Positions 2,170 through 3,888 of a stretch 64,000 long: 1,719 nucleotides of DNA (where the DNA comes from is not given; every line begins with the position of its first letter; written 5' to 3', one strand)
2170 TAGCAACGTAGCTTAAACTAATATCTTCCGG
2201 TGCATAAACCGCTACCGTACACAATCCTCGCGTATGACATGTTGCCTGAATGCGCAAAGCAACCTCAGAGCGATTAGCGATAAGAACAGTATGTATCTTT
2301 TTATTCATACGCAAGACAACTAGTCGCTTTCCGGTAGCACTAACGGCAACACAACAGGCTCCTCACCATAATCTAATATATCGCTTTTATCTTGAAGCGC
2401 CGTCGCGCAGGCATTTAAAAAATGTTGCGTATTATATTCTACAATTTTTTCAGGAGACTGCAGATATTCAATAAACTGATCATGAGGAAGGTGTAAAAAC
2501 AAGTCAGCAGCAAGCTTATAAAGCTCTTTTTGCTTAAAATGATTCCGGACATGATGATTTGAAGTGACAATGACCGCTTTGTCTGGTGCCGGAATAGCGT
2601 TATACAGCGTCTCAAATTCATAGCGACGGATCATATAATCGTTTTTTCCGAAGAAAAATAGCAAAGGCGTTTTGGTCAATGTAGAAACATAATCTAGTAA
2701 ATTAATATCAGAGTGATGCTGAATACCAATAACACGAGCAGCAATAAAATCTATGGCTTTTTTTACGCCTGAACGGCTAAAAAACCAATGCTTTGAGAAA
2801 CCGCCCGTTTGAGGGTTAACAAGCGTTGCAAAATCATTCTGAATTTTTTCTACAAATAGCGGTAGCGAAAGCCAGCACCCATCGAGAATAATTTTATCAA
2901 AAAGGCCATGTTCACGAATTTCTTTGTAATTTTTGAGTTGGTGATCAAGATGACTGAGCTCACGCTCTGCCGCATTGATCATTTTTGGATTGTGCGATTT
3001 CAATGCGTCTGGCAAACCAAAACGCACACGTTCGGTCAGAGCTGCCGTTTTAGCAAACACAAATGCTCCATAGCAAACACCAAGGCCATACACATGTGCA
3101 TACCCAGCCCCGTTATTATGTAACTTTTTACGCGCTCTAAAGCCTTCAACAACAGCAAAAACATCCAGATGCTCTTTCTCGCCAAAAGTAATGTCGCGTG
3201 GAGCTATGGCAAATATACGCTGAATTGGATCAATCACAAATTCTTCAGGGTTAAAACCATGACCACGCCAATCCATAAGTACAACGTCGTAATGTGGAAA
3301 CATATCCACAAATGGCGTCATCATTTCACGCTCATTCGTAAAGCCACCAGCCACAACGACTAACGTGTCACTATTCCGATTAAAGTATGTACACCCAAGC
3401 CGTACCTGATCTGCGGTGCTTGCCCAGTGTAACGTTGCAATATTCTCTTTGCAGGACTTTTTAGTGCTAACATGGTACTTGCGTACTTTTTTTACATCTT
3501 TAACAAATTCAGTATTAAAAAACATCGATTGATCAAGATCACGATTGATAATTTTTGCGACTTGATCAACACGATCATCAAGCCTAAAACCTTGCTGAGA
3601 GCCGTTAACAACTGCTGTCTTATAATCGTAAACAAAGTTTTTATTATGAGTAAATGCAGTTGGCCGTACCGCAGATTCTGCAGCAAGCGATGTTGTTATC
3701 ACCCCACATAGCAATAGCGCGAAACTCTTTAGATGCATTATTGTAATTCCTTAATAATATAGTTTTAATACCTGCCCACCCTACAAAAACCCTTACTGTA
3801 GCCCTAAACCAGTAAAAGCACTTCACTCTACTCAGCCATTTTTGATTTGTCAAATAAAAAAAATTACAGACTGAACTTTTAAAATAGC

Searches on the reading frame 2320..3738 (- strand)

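Call 16: search_protein_families(library=ncbifam, proteins=[window:2320-3738:-], max_evalue=0.00001)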
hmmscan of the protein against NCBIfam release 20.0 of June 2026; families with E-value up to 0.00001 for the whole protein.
window:2320-3738:- (472 aa): 0 families

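Call 54: search_protein_families(library=pfam, proteins=[window:2320-3738:-], max_evalue=0.01)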
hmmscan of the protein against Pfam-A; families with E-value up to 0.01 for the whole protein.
window:2320-3738:- (472 aa): 3 families
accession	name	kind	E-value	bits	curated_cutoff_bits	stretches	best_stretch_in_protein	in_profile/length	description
PF12146.15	Hydrolase_4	-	0.00051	19.9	27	0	124-165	4-47/239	Serine aminopeptidase, S33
PF03959.19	FSH1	-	0.0054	16.9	21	0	350-397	154-201/211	Serine hydrolase (FSH1)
PF12697.13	Abhydrolase_6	-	0.0085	17.2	26.3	0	127-232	2-83/217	Alpha/beta hydrolase family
